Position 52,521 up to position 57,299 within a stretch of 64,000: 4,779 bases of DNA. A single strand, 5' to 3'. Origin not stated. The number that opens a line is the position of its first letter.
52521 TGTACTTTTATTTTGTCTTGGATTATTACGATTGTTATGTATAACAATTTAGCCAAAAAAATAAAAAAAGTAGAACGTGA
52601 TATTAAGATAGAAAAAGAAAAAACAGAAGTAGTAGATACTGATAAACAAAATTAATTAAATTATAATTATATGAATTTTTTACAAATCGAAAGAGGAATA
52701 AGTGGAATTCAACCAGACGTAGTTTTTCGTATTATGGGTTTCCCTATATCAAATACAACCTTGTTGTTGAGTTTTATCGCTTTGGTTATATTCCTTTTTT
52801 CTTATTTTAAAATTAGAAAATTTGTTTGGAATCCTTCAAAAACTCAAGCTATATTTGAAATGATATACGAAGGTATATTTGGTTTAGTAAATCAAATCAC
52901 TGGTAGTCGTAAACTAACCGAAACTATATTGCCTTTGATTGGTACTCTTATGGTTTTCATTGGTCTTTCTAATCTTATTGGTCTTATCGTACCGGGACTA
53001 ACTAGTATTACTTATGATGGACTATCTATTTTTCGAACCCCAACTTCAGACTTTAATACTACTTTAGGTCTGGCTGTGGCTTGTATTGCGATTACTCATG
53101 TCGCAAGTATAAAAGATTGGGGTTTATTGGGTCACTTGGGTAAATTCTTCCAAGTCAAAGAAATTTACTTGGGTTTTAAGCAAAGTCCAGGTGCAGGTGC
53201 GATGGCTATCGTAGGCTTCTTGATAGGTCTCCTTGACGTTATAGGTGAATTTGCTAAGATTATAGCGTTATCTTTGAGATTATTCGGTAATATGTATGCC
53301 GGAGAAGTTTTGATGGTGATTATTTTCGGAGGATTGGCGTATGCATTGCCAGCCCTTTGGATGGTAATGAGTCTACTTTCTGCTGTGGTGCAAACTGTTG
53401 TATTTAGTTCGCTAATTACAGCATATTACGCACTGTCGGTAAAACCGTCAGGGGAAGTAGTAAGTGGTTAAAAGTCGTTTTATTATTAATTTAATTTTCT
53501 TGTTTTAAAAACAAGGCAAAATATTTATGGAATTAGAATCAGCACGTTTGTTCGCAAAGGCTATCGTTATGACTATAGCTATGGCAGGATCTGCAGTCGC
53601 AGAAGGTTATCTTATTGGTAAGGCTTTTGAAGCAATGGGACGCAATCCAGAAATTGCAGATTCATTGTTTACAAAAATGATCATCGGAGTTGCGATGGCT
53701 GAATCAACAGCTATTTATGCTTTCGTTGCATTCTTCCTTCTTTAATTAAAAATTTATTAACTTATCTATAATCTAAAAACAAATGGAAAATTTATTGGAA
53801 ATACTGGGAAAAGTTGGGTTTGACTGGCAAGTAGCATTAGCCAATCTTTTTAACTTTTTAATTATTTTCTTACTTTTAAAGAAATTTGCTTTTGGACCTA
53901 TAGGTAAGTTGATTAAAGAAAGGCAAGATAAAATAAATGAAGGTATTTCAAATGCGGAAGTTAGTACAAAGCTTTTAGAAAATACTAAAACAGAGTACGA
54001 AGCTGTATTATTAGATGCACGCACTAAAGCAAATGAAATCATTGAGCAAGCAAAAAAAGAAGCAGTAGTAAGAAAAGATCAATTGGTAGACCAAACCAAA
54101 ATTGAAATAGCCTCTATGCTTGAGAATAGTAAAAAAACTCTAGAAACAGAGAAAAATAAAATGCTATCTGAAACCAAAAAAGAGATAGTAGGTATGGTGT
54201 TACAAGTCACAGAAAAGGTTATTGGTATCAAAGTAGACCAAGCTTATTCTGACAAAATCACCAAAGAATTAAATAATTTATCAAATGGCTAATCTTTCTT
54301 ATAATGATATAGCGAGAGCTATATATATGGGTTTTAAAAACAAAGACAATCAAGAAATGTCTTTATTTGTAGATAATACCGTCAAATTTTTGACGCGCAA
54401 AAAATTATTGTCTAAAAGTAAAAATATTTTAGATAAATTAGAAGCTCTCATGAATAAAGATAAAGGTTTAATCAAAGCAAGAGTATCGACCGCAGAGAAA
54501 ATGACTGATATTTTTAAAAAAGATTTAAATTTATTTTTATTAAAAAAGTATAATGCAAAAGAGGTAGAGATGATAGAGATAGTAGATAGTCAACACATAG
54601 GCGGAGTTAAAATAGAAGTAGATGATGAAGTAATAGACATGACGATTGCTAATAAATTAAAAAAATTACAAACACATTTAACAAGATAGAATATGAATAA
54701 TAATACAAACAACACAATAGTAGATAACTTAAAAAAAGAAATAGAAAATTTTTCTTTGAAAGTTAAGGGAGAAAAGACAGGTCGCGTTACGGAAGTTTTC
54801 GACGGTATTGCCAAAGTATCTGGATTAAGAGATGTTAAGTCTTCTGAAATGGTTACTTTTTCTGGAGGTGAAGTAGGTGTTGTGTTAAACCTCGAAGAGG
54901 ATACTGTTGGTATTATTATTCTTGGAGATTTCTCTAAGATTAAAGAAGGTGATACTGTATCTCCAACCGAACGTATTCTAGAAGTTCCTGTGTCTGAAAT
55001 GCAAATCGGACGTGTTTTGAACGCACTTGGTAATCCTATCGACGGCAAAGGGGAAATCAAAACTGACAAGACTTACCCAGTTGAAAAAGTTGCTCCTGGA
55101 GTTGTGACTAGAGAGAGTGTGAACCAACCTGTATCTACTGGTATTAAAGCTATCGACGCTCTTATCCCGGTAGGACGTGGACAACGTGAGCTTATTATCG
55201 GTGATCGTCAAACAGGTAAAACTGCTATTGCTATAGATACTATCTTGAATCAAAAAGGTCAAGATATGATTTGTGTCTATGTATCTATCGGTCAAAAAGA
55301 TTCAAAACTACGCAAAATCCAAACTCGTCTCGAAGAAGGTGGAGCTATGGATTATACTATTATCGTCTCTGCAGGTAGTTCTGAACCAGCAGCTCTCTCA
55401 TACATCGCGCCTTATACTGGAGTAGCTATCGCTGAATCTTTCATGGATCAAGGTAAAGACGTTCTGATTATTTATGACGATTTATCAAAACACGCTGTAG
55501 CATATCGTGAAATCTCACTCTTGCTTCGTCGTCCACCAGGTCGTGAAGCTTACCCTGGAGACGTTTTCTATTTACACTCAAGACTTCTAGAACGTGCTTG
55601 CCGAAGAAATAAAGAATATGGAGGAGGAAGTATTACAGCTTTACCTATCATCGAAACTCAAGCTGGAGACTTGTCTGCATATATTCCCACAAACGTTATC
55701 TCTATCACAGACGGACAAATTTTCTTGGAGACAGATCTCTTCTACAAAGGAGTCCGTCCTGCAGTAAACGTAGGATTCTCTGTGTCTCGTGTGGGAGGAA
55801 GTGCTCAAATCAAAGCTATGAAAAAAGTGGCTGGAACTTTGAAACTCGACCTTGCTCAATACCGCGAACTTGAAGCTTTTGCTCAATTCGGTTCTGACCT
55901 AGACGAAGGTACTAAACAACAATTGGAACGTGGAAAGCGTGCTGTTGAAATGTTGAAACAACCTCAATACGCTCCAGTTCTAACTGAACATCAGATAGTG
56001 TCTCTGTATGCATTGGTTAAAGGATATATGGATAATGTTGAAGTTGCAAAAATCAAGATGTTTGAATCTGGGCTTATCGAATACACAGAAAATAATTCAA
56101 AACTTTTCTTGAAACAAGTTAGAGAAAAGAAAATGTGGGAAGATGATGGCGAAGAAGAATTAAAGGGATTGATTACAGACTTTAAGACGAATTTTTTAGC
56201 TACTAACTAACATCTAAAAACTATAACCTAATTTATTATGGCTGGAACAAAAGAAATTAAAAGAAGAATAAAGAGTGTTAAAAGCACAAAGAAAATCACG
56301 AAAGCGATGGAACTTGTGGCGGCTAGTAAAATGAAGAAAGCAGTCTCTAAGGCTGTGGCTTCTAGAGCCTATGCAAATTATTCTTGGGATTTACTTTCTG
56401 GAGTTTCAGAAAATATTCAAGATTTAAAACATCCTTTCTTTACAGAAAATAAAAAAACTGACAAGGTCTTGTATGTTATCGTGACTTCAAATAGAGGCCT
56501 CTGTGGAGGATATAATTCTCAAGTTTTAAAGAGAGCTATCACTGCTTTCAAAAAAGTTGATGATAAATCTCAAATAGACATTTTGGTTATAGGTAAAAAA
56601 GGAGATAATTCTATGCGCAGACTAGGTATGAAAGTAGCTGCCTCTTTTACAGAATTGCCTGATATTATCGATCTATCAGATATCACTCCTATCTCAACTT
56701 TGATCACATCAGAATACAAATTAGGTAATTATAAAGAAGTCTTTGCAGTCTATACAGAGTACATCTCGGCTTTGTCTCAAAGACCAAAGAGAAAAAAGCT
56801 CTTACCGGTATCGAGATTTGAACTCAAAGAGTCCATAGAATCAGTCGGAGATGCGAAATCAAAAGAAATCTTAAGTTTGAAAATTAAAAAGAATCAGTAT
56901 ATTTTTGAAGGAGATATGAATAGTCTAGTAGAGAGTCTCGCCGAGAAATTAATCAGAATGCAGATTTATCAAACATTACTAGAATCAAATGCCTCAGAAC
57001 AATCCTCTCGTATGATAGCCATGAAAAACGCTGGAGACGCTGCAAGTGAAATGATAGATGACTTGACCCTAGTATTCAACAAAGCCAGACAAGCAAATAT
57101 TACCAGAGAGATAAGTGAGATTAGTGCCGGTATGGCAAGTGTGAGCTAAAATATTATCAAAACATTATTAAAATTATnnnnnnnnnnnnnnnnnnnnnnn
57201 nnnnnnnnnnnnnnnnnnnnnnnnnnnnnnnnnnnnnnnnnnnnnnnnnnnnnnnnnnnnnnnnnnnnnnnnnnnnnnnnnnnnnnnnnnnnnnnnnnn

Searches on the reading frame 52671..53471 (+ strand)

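Call 29: search_protein_families(library=pfam, proteins=[window:52671-53471:+], max_evalue=0.0001)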
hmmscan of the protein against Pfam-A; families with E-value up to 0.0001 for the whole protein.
window:52671-53471:+ (266 aa): 1 family
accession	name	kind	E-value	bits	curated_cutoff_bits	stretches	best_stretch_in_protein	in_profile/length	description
PF00119.25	ATP-synt_A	-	1.7e-36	126.6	33.9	1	33-253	6-216/217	ATP synthase A chain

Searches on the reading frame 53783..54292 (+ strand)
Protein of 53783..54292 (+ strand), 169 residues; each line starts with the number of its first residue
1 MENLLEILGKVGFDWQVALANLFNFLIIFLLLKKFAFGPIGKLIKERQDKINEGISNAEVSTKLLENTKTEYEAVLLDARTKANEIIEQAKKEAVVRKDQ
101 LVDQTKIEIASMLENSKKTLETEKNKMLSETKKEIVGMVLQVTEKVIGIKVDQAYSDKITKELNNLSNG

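Call 29: search_protein_families(library=pfam, proteins=[window:53783-54292:+], max_evalue=0.0001)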
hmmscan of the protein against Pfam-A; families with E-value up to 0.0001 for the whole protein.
window:53783-54292:+ (169 aa): 2 families
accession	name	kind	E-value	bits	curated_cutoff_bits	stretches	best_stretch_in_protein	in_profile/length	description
PF00430.23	ATP-synt_B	-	1.8e-27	96.4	28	1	19-147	3-131/132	ATP synthase B/B' CF(0)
PF01991.23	vATP-synt_E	-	2.8e-06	27.4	24.2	1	78-166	5-88/199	ATP synthase (E/31 kDa) subunit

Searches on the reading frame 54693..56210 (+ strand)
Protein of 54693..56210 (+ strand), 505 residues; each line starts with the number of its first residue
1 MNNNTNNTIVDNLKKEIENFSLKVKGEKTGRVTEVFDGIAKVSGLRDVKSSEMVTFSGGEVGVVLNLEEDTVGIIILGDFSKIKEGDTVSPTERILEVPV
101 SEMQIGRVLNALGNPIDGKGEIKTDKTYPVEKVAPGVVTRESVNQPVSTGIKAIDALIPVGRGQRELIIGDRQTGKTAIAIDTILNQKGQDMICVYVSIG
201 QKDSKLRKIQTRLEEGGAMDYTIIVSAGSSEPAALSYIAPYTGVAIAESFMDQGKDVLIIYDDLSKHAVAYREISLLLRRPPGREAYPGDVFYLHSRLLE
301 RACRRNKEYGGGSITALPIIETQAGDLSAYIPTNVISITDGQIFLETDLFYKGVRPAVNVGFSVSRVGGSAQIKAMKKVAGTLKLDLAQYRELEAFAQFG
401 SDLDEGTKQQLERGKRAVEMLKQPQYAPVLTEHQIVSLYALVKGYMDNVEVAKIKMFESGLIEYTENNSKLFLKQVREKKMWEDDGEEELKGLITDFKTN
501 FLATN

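Call 29: search_protein_families(library=pfam, proteins=[window:54693-56210:+], max_evalue=0.0001)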
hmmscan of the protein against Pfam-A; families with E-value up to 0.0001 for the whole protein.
window:54693-56210:+ (505 aa): 3 families
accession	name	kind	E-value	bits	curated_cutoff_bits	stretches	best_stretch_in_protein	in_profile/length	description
PF00006.31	ATP-synt_ab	-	1.2e-84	283.7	29.5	1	150-365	1-213/213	ATP synthase alpha/beta family, nucleotide-binding domain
PF00306.32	ATP-synt_ab_C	-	2.4e-47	160.8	27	1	372-497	1-126/126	ATP synthase alpha/beta chain, C terminal domain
PF02874.29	ATP-synt_ab_N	-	1.2e-13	51.8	20.9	1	28-92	4-68/69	ATP synthase alpha/beta family, beta-barrel domain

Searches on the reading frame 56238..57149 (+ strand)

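Call 29: search_protein_families(library=pfam, proteins=[window:56238-57149:+], max_evalue=0.0001)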
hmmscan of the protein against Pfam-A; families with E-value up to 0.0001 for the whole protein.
window:56238-57149:+ (303 aa): 1 family
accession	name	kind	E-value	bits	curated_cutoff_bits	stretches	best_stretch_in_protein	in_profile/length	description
PF00231.24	ATP-synt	-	2.1e-86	290.6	39.9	1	4-301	2-284/285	ATP synthase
